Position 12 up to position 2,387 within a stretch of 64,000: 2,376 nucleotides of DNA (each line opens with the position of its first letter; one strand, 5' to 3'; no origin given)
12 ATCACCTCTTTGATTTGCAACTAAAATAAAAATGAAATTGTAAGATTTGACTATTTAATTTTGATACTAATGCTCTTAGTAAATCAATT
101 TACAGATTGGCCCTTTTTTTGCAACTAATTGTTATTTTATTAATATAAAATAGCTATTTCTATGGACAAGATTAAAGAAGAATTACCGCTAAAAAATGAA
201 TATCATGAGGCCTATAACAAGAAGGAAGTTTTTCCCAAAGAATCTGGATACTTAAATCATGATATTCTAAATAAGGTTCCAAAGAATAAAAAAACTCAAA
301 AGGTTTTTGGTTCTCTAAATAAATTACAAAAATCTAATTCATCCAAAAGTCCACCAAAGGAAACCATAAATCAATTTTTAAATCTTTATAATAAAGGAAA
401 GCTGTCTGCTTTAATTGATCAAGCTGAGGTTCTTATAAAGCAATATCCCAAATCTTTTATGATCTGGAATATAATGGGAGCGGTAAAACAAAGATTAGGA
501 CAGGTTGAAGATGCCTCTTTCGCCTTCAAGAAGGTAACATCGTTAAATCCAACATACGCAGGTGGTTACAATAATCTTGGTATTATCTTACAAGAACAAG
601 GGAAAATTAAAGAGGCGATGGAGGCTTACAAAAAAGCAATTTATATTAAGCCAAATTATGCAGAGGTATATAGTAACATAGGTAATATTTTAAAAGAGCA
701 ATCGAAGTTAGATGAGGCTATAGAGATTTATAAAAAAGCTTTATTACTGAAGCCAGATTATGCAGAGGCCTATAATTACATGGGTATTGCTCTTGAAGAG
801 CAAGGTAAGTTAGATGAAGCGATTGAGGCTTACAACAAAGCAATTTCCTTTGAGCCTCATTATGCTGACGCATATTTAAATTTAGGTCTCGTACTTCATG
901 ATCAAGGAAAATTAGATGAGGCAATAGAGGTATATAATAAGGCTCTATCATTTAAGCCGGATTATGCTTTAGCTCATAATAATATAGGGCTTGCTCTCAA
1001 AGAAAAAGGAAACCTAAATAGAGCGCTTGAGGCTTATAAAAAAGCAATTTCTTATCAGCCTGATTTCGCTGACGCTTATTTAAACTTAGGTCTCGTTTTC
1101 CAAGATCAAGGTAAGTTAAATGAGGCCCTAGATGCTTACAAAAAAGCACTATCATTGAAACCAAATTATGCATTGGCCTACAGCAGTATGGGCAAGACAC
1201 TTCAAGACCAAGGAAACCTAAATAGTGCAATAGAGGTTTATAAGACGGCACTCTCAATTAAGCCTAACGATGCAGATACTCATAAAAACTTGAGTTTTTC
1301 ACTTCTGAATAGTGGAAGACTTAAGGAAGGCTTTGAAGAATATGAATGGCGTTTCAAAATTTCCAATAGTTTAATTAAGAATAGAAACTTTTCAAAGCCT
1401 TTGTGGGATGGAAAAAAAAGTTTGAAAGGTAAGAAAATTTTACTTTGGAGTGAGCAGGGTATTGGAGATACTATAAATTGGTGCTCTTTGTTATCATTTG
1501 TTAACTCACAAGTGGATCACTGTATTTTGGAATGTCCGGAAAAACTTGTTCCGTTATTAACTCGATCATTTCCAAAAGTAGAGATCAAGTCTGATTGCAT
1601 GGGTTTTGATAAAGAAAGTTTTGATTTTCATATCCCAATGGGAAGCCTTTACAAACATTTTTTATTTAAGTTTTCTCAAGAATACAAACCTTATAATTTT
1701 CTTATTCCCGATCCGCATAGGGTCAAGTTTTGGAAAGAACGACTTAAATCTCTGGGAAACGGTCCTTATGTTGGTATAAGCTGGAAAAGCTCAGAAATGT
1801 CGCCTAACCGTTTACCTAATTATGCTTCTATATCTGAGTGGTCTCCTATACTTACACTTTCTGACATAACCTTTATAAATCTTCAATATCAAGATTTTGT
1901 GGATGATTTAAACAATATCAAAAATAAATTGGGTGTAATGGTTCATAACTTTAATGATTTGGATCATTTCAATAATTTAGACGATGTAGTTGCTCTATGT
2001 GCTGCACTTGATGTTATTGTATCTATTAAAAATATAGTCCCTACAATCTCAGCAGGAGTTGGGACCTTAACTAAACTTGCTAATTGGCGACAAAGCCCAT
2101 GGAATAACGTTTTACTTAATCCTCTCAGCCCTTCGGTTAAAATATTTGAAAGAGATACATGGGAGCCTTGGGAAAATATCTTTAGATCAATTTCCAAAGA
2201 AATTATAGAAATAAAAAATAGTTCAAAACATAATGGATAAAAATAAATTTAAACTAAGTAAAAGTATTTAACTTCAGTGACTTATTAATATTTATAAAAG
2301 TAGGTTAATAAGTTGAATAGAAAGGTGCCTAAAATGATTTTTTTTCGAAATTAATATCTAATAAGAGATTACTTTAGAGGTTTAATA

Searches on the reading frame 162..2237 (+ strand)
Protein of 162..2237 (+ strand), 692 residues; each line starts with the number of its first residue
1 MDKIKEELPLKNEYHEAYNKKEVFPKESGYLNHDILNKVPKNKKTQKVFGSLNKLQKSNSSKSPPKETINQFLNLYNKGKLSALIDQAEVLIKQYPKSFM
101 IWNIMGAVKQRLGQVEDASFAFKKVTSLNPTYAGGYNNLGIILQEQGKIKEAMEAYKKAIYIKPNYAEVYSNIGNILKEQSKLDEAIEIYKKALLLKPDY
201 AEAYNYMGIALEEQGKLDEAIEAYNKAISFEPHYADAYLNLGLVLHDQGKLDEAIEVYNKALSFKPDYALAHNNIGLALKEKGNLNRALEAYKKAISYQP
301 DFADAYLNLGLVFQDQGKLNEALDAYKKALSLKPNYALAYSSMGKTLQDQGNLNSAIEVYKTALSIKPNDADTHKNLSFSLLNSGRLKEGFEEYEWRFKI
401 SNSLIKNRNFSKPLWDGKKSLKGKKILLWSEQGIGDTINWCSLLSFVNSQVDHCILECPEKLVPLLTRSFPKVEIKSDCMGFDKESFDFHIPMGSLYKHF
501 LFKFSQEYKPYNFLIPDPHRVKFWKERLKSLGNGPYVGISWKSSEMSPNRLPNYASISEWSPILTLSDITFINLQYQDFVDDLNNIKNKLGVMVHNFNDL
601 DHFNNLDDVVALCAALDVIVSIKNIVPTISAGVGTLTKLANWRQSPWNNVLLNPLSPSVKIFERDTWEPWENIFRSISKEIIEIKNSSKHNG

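Call 24: search_protein_families(library=ncbifam, proteins=[window:162-2237:+], max_evalue=1e-10)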
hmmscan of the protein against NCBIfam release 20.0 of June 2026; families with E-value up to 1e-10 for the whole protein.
window:162-2237:+ (692 aa): 18 families
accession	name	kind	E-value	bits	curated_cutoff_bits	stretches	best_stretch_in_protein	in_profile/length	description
NF040959.1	MamA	equivalog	4.1e-62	209.3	200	4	114-262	52-200/204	magnetosome protein MamA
NF033762.1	social_mot_Tgl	equivalog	5.7e-47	160.2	225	2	187-322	51-189/252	social motility TPR repeat lipoprotein Tgl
TIGR02521.1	type_IV_pilW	equivalog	2.4e-40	138.6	154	3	73-205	39-173/234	type IV pilus biogenesis/stability protein PilW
TIGR02917.1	PEP_TPR_lipo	equivalog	3.1e-38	131.3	312.2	1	78-377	342-641/899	XrtA/PEP-CTERM system TPR-repeat protein PrsT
NF008391.2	PRK11189.1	equivalog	1.5e-30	106.8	250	1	190-255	88-153/297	lipoprotein NlpI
NF033758.1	gliding_GltE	equivalog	9e-29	100.7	225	0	292-377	75-160/411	adventurous gliding motility TPR repeat lipoprotein GltE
NF033920.0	C39_PA2778_fam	equivalog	3.1e-27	95.6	150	0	210-300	165-255/255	PA2778 family cysteine peptidase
NF002725.1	PRK02603.1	equivalog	5.7e-27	94.8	143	0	203-284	35-121/173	photosystem I assembly protein Ycf3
TIGR02552.1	LcrH_SycD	equivalog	1.7e-21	76.4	104.8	0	281-377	30-125/136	SycD/LcrH family type III secretion system chaperone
TIGR00990.1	3a0801s09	subfamily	1.6e-18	66.7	757.25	1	196-367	326-497/615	mitochondrial import receptor subunit TOM70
NF053520.1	HK_Porph_FimS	equivalog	1.1e-16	60.2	600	0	303-385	124-211/618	sensor histidine kinase FimS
TIGR00540.1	TPR_hemY_coli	hypoth_equivalog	9.9e-14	50.9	142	0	68-159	296-385/385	heme biosynthesis-associated TPR protein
TIGR04510.1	mod_pep_cyc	subfamily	3.6e-12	45.6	400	0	139-296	404-563/814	putative peptide modification system cyclase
NF040561.1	PrimPol_Msp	equivalog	6.7e-12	44.7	200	0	282-362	4-76/515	CRISPR-associated primase-polymerase type A1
NF008520.0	PRK11447.1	equivalog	8.7e-12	43.7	858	0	273-335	273-335/1157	cellulose synthase complex outer membrane protein BcsC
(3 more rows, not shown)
